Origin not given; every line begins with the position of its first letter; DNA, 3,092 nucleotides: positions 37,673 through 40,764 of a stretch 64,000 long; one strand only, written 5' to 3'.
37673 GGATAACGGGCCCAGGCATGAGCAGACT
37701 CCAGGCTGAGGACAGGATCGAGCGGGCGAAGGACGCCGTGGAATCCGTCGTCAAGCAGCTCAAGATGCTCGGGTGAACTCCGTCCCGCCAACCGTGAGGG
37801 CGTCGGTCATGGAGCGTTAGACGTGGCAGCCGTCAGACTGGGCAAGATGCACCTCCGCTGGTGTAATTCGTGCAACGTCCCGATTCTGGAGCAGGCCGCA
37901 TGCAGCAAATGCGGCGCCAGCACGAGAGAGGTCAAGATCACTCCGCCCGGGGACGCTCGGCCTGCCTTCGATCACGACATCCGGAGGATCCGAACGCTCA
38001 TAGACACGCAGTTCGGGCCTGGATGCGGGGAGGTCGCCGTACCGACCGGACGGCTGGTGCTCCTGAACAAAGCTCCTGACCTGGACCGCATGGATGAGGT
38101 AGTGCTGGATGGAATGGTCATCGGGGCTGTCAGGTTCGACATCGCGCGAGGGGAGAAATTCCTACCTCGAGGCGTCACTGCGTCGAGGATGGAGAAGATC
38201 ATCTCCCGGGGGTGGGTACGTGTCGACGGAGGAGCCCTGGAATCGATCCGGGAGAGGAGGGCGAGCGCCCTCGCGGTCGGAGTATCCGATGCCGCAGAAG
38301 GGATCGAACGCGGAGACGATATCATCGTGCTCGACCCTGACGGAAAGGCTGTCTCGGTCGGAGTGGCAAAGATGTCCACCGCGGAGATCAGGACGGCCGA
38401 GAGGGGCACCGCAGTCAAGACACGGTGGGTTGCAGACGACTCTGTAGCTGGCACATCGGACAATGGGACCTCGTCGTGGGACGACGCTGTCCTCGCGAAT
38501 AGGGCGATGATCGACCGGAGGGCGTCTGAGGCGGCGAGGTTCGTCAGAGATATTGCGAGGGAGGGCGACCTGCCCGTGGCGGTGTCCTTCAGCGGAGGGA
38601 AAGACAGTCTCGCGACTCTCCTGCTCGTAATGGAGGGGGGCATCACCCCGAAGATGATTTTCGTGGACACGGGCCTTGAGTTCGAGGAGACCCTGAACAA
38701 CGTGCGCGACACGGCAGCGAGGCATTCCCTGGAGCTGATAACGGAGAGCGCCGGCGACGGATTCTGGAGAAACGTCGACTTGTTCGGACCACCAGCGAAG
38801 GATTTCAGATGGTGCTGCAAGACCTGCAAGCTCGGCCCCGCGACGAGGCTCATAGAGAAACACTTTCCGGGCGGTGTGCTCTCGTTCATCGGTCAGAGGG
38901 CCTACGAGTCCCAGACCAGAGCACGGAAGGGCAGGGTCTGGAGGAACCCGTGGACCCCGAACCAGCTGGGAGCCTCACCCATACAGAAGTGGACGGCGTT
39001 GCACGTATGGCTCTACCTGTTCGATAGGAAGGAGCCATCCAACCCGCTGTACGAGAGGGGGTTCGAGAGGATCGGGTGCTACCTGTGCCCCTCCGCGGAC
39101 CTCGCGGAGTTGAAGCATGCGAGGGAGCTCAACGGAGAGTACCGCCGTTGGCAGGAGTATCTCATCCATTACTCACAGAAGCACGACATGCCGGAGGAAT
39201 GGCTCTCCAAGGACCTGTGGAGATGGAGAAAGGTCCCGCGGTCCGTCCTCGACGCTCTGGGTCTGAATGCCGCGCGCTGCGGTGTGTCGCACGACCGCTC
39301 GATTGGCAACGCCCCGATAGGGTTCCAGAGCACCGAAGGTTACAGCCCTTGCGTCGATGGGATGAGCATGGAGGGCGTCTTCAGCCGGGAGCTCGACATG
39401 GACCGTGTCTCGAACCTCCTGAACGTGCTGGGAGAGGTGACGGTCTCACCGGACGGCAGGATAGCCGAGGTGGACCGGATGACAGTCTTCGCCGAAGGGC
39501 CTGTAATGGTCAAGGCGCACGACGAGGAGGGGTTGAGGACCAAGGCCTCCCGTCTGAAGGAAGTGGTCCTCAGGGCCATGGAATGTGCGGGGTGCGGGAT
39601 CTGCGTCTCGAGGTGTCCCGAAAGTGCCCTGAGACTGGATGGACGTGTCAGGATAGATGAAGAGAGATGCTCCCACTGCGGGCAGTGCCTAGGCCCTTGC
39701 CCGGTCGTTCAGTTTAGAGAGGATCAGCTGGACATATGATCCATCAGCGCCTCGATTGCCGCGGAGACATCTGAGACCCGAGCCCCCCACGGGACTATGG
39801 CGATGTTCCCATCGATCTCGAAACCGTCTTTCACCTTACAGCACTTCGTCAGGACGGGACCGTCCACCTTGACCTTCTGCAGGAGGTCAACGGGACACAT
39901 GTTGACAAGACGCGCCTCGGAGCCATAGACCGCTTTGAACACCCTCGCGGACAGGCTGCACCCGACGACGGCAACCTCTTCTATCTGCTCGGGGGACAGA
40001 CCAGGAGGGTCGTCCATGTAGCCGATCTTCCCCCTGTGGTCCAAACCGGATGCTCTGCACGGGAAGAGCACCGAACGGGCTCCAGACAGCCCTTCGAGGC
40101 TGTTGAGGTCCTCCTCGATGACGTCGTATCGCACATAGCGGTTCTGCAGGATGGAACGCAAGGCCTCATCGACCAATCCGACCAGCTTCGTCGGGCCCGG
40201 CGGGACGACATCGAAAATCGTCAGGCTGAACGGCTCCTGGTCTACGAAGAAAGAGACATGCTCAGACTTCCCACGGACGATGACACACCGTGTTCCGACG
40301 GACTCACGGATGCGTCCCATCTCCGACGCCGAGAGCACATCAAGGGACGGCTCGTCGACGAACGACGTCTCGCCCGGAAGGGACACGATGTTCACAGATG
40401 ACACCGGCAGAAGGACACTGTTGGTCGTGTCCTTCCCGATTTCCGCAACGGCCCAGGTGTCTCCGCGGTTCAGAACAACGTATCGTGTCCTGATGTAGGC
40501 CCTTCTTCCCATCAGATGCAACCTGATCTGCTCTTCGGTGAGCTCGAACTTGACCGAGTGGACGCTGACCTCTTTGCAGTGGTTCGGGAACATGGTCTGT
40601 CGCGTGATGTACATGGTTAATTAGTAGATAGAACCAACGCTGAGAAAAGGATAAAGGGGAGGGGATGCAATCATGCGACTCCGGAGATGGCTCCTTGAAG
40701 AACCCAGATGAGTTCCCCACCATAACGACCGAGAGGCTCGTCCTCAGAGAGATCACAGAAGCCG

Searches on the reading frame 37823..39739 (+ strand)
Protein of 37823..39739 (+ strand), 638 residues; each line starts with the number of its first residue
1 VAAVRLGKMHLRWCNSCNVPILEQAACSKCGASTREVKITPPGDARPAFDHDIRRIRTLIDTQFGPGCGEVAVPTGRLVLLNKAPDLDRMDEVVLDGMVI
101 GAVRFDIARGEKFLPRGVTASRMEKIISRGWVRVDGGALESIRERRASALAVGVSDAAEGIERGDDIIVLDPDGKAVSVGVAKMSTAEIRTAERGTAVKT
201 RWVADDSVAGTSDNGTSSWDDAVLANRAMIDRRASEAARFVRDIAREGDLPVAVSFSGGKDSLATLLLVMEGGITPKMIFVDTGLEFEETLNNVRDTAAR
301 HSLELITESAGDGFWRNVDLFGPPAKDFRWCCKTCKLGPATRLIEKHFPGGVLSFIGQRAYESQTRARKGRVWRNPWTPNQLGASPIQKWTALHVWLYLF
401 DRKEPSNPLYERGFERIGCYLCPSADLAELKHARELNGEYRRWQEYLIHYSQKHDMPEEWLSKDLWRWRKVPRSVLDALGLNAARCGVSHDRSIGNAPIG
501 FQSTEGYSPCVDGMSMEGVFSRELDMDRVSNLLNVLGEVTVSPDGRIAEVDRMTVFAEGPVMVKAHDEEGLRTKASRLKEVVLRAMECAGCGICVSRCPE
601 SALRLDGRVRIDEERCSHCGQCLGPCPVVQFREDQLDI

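Call 17: search_protein_families(library=pfam, proteins=[window:37823-39739:+], max_evalue=0.001)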
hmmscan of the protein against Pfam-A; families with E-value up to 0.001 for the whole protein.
window:37823-39739:+ (638 aa): 8 families
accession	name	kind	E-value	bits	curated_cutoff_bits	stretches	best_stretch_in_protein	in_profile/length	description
PF01507.26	PAPS_reduct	-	8.3e-44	150.1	22.5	1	252-424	2-174/175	Phosphoadenosine phosphosulfate reductase domain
PF01472.26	PUA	-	3.3e-16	59.4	24.8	1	130-201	1-71/74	PUA domain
PF12838.12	Fer4_7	-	8.5e-07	29.8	27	1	588-628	2-50/52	4Fe-4S dicluster domain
PF13187.11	Fer4_9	-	0.00011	22.6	27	1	587-627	1-48/52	4Fe-4S dicluster domain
PF13237.11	Fer4_10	-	0.00011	22.5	25.5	1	583-627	4-53/53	4Fe-4S dicluster domain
PF00037.32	Fer4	-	0.00012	22.2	21.1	0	609-628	1-20/24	4Fe-4S binding domain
PF13484.11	Fer4_16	-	0.00026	22.1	30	0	587-617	1-30/66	4Fe-4S double cluster binding domain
PF14697.11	Fer4_21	-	0.00047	20.7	35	1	586-629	6-54/59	4Fe-4S dicluster domain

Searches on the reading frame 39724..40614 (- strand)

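Call 17: search_protein_families(library=pfam, proteins=[window:39724-40614:-], max_evalue=0.001)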
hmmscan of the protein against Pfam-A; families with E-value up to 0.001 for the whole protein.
window:39724-40614:- (296 aa): 1 family
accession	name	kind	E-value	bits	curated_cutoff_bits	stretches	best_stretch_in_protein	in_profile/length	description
PF24830.1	DUF7714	-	1.3e-58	198.8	25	1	8-293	2-279/280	Family of unknown function (DUF7714)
